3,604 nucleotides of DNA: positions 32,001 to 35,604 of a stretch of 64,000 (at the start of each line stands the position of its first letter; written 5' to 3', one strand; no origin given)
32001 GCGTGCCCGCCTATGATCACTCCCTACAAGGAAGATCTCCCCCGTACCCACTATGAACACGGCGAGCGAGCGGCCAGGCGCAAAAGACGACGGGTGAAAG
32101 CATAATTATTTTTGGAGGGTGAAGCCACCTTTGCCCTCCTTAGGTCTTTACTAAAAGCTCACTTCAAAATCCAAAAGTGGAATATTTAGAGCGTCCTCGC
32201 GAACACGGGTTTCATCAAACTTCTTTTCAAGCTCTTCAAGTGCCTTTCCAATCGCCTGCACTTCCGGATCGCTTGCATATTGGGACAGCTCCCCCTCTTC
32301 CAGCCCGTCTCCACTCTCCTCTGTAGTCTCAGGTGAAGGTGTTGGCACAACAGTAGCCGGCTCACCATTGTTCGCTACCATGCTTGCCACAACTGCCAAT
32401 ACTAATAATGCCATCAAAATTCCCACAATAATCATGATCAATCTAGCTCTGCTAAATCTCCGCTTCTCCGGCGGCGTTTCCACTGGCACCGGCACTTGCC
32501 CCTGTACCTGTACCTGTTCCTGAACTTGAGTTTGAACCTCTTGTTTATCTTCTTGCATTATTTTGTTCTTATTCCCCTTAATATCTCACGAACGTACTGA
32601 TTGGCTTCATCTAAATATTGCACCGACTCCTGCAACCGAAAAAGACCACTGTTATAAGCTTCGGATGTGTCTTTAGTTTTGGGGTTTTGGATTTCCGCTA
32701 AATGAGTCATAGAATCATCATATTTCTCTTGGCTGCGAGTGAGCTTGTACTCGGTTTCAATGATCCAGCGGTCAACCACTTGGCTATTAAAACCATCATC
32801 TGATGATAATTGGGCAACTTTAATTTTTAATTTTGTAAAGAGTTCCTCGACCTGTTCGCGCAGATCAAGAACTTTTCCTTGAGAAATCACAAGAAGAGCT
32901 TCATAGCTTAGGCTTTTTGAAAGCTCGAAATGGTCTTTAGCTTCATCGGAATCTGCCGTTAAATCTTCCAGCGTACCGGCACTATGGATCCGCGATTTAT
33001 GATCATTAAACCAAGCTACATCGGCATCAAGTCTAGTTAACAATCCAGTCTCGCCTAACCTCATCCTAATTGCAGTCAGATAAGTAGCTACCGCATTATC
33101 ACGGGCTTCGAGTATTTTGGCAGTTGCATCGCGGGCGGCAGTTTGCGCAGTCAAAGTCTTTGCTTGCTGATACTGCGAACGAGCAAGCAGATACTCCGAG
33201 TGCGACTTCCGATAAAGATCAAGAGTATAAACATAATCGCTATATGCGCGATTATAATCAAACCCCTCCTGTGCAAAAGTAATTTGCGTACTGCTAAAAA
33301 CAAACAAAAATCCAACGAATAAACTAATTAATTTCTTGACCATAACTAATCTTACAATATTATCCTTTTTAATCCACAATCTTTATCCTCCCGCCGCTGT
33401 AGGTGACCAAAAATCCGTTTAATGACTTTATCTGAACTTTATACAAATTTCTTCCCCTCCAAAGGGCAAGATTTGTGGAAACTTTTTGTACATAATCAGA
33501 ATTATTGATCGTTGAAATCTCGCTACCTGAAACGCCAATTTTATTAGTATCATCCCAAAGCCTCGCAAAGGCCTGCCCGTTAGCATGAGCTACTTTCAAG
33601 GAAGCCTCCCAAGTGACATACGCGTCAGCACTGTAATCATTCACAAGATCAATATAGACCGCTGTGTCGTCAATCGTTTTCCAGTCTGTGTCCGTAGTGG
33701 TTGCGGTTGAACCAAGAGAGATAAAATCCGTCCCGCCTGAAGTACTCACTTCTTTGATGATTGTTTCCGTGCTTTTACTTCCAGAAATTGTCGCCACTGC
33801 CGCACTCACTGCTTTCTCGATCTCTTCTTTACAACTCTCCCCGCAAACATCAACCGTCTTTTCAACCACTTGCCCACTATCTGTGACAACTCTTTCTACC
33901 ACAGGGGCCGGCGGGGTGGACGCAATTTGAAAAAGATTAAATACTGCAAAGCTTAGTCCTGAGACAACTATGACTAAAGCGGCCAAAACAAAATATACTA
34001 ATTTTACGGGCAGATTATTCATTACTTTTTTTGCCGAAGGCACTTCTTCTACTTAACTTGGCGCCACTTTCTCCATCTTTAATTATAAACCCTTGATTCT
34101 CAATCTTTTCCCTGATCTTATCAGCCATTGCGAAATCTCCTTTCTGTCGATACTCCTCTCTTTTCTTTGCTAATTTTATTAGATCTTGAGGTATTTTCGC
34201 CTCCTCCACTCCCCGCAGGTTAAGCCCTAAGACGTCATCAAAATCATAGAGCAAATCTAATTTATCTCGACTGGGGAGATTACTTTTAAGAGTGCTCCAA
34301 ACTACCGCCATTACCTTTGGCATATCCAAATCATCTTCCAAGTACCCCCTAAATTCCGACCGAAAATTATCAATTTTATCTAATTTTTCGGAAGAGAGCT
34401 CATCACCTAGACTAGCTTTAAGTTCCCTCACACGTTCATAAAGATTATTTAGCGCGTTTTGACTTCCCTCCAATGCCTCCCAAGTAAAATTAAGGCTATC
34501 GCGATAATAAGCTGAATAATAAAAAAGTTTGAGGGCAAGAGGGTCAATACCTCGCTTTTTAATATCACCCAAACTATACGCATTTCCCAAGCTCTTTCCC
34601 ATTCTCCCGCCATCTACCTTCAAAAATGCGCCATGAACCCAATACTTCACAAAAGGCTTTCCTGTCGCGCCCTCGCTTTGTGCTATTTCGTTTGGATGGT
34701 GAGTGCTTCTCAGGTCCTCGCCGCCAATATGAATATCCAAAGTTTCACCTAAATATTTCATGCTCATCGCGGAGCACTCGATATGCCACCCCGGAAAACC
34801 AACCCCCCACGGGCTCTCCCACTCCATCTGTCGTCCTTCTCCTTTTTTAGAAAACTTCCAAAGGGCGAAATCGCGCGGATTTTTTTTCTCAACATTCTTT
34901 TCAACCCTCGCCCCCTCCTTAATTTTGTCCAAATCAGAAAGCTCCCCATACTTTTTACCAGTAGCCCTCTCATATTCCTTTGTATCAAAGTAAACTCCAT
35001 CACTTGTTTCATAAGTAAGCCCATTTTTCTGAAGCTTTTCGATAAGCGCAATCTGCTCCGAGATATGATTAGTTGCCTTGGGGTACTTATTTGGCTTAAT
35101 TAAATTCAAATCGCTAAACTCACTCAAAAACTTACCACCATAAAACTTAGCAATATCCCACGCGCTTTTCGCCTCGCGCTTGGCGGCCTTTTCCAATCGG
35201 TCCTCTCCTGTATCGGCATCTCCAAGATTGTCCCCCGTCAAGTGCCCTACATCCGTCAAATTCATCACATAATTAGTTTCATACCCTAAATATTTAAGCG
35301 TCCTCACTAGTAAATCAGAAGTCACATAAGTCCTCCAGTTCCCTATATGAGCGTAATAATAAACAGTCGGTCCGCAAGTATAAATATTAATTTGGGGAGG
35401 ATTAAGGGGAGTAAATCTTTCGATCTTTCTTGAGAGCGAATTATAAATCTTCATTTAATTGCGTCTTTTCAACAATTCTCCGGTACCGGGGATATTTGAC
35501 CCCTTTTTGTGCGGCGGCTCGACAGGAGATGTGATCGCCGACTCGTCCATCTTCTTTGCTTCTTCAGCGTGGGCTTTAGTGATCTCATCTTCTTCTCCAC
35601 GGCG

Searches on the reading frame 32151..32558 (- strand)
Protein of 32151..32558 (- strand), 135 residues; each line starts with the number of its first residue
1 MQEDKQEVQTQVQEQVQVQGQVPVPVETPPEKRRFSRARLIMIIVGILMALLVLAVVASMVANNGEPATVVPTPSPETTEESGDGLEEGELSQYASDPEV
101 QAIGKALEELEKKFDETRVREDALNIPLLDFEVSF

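Call 61: search_protein_families(library=pfam, proteins=[window:32151-32558:-], max_evalue=0.1)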
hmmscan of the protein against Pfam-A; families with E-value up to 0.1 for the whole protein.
window:32151-32558:- (135 aa): 3 families
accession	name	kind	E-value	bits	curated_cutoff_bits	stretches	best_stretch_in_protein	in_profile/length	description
PF12911.12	OppC_N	-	0.0066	16.7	23.9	1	33-63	8-38/53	N-terminal TM domain of oligopeptide transport permease C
PF11807.13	UstYa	-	0.032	14.5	25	1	29-115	2-88/220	Mycotoxin biosynthesis protein UstYa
PF19946.4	DUF6408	-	0.073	13.6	25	0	25-58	3-36/42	Family of unknown function (DUF6408)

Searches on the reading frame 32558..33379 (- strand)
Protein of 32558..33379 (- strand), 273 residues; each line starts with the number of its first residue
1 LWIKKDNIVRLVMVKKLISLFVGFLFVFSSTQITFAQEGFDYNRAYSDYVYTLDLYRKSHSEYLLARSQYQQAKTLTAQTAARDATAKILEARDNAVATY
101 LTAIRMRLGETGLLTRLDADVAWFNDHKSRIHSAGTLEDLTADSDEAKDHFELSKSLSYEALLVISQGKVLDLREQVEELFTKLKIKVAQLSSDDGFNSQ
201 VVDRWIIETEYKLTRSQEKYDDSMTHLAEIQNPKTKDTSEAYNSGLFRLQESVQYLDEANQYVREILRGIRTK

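Call 61: search_protein_families(library=pfam, proteins=[window:32558-33379:-], max_evalue=0.1)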
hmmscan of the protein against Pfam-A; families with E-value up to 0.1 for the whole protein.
window:32558-33379:- (273 aa): 1 family
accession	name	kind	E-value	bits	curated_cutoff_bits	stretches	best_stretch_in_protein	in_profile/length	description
PF22997.1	CHS4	-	0.012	16.4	27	0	45-99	17-71/81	Chitin synthase 4-like domain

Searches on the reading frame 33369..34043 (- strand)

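Call 61: search_protein_families(library=pfam, proteins=[window:33369-34043:-], max_evalue=0.1)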
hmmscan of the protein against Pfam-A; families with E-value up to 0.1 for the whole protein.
window:33369-34043:- (224 aa): 1 family
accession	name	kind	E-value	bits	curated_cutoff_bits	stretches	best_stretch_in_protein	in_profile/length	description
PF11211.13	DUF2997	-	0.047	14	24.1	1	52-76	4-28/47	Protein of unknown function (DUF2997)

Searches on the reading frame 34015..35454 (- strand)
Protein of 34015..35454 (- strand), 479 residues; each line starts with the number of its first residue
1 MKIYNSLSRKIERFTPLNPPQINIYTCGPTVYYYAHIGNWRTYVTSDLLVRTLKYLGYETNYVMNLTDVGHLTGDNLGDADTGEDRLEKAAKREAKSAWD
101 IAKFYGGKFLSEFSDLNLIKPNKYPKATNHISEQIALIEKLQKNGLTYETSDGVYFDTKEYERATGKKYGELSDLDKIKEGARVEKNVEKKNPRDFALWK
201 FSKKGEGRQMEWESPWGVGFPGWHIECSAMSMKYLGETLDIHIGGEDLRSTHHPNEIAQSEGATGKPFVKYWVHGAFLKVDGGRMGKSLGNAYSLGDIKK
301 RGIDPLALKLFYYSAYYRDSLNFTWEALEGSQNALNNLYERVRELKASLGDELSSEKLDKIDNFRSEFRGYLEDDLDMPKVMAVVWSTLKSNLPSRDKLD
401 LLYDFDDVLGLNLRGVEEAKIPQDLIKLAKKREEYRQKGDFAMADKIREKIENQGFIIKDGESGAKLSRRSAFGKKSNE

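Call 61: search_protein_families(library=pfam, proteins=[window:34015-35454:-], max_evalue=0.1)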
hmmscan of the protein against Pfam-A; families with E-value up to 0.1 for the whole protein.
window:34015-35454:- (479 aa): 4 families
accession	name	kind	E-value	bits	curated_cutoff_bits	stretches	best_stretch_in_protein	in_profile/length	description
PF01406.26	tRNA-synt_1e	-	1.6e-88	297.4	27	1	14-331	2-299/301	tRNA synthetases class I (C) catalytic domain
PF09334.17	tRNA-synt_1g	-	3.4e-06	26.5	20.1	1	35-160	14-126/391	tRNA synthetases class I (M)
PF00133.28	tRNA-synt_1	-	1.3e-05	24.6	22.7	1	266-319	357-410/414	tRNA synthetases class I (I, L, M and V)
PF23493.1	CysS_C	-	0.03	14.9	23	1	428-462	11-45/51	Cysteinyl-tRNA ligase anticodon binding domain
